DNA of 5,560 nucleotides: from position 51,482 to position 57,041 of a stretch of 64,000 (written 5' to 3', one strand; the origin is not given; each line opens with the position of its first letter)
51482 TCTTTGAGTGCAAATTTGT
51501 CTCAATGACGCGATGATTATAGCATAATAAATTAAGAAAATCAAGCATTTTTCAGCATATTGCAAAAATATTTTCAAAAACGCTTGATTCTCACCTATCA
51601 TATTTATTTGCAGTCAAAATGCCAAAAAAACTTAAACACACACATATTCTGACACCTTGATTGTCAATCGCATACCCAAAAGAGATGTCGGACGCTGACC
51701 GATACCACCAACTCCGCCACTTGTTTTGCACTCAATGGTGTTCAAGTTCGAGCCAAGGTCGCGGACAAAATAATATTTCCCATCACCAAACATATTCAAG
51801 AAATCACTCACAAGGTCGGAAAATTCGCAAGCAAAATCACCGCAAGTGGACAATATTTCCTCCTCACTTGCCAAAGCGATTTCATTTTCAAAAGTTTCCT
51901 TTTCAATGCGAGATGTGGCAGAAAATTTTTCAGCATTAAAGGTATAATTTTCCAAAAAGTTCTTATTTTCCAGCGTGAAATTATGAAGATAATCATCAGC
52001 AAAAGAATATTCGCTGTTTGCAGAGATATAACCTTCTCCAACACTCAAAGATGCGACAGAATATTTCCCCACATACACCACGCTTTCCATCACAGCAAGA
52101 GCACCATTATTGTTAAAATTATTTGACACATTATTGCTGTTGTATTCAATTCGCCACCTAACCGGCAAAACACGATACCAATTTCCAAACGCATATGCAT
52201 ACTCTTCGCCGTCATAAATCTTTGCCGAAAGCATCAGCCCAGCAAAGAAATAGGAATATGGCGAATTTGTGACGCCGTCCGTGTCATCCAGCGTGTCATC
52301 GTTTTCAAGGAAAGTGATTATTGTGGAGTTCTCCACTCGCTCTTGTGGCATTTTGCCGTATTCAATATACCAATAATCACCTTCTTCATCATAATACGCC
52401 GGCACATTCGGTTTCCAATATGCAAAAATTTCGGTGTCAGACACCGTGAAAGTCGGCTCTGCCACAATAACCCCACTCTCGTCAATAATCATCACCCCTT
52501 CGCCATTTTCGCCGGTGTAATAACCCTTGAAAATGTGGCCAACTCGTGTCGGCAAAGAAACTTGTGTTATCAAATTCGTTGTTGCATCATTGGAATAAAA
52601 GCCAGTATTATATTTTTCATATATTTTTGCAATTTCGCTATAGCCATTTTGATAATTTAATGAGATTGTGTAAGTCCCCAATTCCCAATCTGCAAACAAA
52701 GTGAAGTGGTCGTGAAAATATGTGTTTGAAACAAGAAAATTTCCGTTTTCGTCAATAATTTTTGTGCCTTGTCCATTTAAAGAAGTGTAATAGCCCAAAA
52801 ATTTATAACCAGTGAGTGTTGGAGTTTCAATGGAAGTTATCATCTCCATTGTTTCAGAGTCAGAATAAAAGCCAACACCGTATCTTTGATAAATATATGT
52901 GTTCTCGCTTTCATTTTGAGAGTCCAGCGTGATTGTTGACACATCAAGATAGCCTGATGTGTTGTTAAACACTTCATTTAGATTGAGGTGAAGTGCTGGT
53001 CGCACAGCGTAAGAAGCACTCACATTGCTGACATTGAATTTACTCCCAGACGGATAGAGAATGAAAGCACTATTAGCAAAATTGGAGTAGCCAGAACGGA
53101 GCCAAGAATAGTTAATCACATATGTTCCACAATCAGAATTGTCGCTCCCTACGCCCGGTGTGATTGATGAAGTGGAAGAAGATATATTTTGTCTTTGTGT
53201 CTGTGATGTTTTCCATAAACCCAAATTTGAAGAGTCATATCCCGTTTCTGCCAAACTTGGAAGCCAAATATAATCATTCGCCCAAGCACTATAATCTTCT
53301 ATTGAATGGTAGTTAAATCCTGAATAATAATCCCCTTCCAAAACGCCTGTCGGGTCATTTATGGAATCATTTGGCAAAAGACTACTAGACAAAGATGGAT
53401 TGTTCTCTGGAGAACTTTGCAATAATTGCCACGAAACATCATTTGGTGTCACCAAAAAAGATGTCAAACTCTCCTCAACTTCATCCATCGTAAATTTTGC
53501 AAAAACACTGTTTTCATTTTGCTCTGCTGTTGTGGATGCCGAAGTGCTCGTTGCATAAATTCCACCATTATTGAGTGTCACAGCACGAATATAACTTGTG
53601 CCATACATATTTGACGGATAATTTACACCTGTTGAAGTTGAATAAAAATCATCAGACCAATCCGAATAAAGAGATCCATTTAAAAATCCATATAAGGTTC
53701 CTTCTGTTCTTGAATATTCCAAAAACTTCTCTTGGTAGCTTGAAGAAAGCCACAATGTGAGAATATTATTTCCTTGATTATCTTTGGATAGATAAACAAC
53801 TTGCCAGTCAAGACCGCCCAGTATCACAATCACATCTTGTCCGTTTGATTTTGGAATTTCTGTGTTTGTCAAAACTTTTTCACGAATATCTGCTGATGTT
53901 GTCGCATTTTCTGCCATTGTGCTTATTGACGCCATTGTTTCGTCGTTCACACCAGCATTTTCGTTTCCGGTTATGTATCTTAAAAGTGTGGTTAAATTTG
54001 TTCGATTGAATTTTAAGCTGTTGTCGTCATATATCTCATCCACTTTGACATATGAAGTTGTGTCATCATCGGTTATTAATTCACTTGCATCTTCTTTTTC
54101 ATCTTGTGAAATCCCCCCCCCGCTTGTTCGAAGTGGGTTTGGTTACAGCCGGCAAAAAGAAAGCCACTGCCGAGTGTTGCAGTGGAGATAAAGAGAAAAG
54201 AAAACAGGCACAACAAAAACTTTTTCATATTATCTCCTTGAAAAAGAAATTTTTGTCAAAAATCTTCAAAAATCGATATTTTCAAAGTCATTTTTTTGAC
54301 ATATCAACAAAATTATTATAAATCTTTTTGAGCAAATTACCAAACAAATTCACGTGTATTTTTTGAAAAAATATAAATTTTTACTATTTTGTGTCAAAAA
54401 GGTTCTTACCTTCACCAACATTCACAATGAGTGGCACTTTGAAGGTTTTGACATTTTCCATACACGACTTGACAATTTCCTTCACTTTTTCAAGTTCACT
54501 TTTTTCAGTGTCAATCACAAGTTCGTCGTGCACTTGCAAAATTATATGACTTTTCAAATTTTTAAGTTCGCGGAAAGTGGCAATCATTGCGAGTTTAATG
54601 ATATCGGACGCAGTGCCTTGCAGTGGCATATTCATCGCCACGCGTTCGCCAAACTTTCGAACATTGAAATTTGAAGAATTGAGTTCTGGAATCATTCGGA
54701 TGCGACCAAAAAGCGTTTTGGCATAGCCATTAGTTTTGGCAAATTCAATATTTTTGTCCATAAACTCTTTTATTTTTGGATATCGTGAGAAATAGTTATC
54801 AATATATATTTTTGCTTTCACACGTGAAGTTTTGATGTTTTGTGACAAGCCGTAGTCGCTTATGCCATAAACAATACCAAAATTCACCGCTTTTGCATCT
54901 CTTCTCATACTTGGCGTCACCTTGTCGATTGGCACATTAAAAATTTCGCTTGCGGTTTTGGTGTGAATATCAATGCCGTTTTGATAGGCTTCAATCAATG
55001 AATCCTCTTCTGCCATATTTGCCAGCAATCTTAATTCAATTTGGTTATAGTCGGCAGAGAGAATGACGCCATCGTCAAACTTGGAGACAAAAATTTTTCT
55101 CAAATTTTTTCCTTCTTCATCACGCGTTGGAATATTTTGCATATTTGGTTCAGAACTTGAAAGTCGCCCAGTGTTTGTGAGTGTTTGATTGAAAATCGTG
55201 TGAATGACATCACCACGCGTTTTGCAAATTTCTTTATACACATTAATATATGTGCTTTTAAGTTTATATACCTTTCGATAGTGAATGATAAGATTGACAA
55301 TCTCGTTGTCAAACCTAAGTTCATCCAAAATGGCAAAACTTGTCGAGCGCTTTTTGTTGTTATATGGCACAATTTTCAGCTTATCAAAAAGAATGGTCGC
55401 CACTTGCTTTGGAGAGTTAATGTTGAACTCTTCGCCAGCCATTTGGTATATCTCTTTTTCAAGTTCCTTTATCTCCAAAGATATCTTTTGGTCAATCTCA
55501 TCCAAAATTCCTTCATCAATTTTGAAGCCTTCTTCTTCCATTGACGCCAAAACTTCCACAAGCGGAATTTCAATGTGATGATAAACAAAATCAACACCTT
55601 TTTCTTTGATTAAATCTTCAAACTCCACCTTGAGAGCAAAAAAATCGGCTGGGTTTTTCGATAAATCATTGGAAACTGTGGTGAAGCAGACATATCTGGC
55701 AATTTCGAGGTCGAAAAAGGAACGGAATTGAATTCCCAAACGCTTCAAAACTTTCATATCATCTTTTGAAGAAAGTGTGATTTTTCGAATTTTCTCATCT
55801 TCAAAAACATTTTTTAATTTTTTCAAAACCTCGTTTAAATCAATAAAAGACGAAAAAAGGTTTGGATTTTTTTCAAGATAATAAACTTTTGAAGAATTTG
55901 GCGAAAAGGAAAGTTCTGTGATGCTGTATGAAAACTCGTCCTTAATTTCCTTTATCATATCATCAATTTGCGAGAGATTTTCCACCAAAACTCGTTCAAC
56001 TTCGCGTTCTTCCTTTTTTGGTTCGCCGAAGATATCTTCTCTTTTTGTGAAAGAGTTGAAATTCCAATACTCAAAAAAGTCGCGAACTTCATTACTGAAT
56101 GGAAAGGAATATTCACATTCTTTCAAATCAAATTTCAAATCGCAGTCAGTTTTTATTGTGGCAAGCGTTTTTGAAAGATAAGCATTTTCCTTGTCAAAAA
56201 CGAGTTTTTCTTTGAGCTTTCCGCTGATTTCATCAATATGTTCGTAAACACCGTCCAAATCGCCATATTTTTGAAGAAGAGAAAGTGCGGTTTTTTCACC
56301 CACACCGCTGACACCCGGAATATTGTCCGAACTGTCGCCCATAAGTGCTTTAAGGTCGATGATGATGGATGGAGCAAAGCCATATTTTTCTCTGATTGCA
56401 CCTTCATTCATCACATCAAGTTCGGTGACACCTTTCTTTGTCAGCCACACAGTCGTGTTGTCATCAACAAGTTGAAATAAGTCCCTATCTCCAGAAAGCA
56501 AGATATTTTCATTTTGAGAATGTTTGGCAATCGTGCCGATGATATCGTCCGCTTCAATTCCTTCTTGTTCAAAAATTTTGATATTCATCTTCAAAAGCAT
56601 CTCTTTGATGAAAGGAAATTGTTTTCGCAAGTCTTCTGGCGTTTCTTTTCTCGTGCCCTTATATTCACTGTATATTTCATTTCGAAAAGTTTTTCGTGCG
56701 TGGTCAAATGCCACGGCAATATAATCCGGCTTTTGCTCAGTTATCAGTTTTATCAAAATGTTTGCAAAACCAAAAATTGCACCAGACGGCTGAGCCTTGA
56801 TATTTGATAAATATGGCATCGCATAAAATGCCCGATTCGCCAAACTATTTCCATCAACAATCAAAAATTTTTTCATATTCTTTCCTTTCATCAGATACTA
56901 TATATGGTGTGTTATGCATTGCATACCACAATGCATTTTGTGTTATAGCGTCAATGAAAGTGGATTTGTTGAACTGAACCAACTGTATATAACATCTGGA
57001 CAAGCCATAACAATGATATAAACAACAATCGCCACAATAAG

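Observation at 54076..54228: A G9 homopolymer uncouples the lipoprotein signal peptide from an 800-codon body: a candidate slipped-strand phase-variation switch caught OFF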

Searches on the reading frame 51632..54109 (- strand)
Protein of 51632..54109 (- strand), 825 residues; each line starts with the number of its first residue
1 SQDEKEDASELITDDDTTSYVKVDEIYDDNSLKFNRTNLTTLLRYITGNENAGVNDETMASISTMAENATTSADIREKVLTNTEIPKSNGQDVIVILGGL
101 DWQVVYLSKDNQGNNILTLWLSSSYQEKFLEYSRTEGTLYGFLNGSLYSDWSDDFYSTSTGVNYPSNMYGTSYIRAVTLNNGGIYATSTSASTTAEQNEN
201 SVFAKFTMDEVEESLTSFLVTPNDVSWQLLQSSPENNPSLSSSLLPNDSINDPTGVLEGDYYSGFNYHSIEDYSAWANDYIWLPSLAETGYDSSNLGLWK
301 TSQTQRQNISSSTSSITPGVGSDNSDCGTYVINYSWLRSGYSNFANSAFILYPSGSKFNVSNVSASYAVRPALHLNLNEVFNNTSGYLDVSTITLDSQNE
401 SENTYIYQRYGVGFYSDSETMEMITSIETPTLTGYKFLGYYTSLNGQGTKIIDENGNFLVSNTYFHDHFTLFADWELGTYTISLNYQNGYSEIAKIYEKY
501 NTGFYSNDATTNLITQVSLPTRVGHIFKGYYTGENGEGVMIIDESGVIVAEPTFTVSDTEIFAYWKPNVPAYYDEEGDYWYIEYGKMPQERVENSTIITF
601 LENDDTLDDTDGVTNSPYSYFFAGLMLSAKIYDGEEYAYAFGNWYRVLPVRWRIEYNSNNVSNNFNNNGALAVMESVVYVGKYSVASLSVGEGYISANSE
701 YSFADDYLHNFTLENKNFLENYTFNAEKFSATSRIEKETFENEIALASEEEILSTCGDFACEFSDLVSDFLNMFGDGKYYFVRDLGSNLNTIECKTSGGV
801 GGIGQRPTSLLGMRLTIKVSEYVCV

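Call 14: search_protein_families(library=pfam, proteins=[window:51632-54109:-], max_evalue=0.01)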
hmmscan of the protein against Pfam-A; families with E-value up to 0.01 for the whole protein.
window:51632-54109:- (825 aa): 1 family
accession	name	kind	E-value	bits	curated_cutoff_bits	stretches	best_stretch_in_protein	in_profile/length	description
PF19789.6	DUF6273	-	6.9e-05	23.2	23.5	1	278-376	82-171/172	Domain of unknown function (DUF6273)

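Call 49: find_related_loci(query=A2, collection=metagenome_contigs, flank=3000)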
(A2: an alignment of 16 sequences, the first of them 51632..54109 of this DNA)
Query A2 (825 aa) in metagenome_contigs; peptide patterns used: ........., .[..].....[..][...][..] (x = any residue, [..] = any of these).
99 stretches matched a pattern; 5 encode a relative of the query (tblastn E <= 1e-3); 5 distinct loci.
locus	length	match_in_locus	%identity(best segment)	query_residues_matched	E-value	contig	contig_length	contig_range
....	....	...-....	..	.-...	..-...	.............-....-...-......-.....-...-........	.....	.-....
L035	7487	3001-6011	51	9-825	1e-115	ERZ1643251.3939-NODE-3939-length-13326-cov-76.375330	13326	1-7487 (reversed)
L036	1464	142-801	57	9-222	2e-67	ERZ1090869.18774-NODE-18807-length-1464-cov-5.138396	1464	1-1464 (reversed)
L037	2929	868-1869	33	5-377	1e-42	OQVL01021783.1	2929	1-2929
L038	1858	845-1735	29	20-378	3e-26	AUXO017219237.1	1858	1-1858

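Call 62: search_solved_structures(query=A2, max_evalue=1)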
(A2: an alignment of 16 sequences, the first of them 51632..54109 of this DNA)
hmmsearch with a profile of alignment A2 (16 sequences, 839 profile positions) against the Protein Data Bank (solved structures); distinct sequences matched with E-value up to 1: 0.

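Call 78: predict_structure(alignment_id=A2)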
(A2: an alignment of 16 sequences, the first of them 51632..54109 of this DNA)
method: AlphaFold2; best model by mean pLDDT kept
length: 825 residues; sequences in the alignment: 16
mean_pLDDT: 68.7   pTM: 0.49
mean pLDDT of the five models: 68.7, 63.5, 61.5, 60.8, 60.8
residues with pLDDT >= 90: 88; 70-90: 339; 50-70: 230; < 50: 168
segments of 3 or more residues with pLDDT < 50: 1-14, 152-159, 165-176, 233-242, 322-337, 339-342, 347-368, 385-387, 489-491, 658-667, 684-716, 726-734, 784-791, 803-806
pLDDT, mean of each block of 10 residues (from residue 1): 34 57 91 89 92 83 91 89 75 91 92 93 79 74 69 45 51 52 64 76 88 93 85 46 62 65 60 77 75 73 64 51 43 45 47 36 46 92 64 72 71 74 83 82 66 88 64 83 64 73 81 80 65 69 84 71 61 72 82 89 63 68 77 87 89 63 49 80 45 36 38 49 47 49 55 63 88 75 51 65 54 71 63
secondary structure, 60 per line:
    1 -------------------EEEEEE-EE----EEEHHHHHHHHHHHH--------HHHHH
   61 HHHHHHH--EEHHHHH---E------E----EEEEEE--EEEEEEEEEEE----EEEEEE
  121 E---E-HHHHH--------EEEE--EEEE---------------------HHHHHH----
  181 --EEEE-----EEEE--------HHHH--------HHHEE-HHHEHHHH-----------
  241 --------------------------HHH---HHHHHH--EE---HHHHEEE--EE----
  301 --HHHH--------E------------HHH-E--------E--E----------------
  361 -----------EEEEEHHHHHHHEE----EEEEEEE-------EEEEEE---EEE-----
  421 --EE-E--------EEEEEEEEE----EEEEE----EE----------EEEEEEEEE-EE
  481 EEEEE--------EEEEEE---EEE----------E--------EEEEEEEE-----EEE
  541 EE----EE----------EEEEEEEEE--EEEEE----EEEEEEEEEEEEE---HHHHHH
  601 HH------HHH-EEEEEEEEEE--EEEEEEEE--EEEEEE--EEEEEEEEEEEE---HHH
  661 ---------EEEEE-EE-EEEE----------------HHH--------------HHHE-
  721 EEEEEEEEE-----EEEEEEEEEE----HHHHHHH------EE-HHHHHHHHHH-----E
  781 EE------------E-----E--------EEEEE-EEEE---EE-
elements in order (helices of 4 or more, strands of 3 or more residues): E20-25 E33-35 H36-47 H56-67 H72-76 E92-97 E100-110 E115-121 H127-131 E140-143 E146-149 H171-176 E183-186 E192-195 H204-207 H226-229 H273-278 H286-289 E290-292 H303-306 E372-376 H377-383 E390-396 E404-409 E413-415 E435-443 E448-452 E469-477 E479-485 E494-499 E503-505 E525-532 E538-542 E559-567 E570-574 E579-591 H595-602 E613-622 E625-632 E635-640 E643-654 E670-674 E679-682 E721-729 E735-744 H749-755 H765-774 E780-782 E810-814 E816-819

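Call 81: fold_search(model_id=the predicted structure, library=pdb)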
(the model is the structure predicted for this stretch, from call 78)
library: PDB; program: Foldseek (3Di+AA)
matches with E <= 10: 642; with E <= 0.001: 0
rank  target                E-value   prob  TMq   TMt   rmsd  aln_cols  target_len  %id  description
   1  7yl5_B                3.3e-03  0.82  0.09  0.15  12.9       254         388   10  Cell surface protein YwfG protein complexed with mannose (released 2023-06-07)
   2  7yl6_B                3.5e-03  0.92  0.10  0.18  12.6       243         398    9  Cell surface protein YwfG protein complexed with alpha-1,2-mannobiose (released 2023-06-07)
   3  7yl4_B                4.3e-03  0.80  0.09  0.16  13.9       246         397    9  Cell surface protein YwfG protein (apo form) (released 2023-06-07)
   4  3i57_A                6.2e-02  0.30  0.07  0.25  18.3       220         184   10  Type 2 repeat of the mucus binding protein MUB from Lactobacillus reuteri (released 2009-09-15)
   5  5fwi                  6.2e-02  0.25  0.08  0.10  21.5       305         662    9  structure of usp7 catalytic domain and three ubl-domains (released 2016-06-22)
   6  5chf_B                6.9e-02  0.28  0.08  0.25   9.6       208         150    7  Crystal structure of murine ISG15 in space group P21212 (released 2016-09-28)
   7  4z97_A                7.3e-02  0.15  0.10  0.14  19.2       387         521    7  Crystal structure of USP7 in complex with DNMT1(K1115Q) (released 2016-10-12)
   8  5vix                  7.8e-02  0.25  0.07  0.24  12.8       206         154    8  Crystal structure of Polyubiquitin with 3 ub domains, domains 1 and 2, from Naegleria fowleri ATCC 30863 (released 2017-05-24)
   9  5j7t                  1.0e-01  0.14  0.08  0.09  27.9       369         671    8  Molecular Understanding of USP7 Substrate Recognition and C-Terminal Activation (released 2016-08-10)
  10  9k2w_A                1.0e-01  0.09  0.07  0.11  25.7       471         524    9  Cryo-EM structure of USP7:DNMT1 complex; closed conformation (released 2025-06-25)
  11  4ecn                  1.2e-01  0.03  0.04  0.04  23.3       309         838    9  Crystal structure of a leucine-rich repeat protein (BT_0210) from Bacteroides thetaiotaomicron VPI-5482 at 2.80 A resolu (released 2012-05-23)
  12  5chw_B                1.4e-01  0.28  0.09  0.28   9.6       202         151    8  Structure of ISG15 in space group P212121 (released 2016-09-28)
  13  5chf_D                1.5e-01  0.21  0.09  0.27   9.7       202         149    6  Crystal structure of murine ISG15 in space group P21212 (released 2016-09-28)
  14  4wph_A                1.5e-01  0.16  0.07  0.15  17.4       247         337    8  Crystal structure of USP7 ubiquitin-like domains in compact conformation (released 2015-06-17)
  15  8tq7_L                1.7e-01  0.06  0.05  0.14  19.6       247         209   10  Crystal structure of Fab.34.2.12 in complex with MHC-I (H2-Dd) (released 2024-03-20)
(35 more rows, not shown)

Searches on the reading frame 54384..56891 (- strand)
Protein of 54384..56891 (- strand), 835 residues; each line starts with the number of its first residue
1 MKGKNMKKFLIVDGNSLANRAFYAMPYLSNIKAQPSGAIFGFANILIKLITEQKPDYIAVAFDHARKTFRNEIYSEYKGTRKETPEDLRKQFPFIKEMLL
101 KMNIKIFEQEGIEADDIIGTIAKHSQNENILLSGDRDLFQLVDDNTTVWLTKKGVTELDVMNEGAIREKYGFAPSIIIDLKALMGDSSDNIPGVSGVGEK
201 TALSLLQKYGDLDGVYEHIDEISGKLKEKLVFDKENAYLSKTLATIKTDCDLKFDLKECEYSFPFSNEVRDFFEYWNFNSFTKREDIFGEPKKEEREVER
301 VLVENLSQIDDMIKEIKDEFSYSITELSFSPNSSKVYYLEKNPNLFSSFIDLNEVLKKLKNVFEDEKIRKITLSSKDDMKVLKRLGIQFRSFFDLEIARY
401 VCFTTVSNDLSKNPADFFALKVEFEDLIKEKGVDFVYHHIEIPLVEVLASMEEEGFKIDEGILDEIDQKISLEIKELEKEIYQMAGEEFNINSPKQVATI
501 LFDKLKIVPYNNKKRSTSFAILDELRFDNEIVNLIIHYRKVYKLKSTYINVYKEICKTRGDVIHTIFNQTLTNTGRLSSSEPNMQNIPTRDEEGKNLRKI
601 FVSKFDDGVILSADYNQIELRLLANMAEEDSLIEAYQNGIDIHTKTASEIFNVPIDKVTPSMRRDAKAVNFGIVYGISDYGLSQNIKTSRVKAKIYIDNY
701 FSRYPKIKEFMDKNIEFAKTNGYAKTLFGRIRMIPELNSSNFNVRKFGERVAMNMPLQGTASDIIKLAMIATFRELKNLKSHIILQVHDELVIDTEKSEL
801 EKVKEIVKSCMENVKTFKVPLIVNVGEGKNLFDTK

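Call 15: find_encoding_contigs(protein=window:54384-56891:-, flank=6000, max_places=10)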
Protein window:54384-56891:- (835 aa): 4 contigs read that carry it; 3 places shown.
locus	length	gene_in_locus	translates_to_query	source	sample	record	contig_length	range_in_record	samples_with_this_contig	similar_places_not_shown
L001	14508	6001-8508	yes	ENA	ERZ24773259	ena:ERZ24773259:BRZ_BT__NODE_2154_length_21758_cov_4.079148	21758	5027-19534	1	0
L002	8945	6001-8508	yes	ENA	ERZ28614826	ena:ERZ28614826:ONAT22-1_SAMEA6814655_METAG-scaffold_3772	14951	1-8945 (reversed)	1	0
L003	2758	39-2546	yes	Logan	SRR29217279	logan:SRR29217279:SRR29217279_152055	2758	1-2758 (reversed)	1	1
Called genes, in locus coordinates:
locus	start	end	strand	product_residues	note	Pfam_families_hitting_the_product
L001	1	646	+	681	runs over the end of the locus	PF16510:P22_portal, PF23899:SU10_portal (weak)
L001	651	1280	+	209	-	-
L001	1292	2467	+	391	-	-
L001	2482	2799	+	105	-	-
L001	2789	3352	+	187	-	-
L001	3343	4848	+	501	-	-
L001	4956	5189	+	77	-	PF10960:Holin_BhlA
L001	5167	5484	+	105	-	PF04531:Phage_holin_1 (weak)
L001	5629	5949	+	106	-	-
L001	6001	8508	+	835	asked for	PF02739:5_3_exonuc_N, PF01367:5_3_exonuc, PF01612:DNA_pol_A_exo1, PF00476:DNA_pol_A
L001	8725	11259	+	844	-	-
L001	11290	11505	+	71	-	-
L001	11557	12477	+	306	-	PF00318:Ribosomal_S2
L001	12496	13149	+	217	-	PF00889:EF_TS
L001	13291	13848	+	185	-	PF01765:RRF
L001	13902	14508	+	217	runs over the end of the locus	PF01255:Prenyltransf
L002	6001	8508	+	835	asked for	PF02739:5_3_exonuc_N, PF01367:5_3_exonuc, PF01612:DNA_pol_A_exo1, PF00476:DNA_pol_A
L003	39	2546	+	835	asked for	PF02739:5_3_exonuc_N, PF01367:5_3_exonuc, PF01612:DNA_pol_A_exo1, PF00476:DNA_pol_A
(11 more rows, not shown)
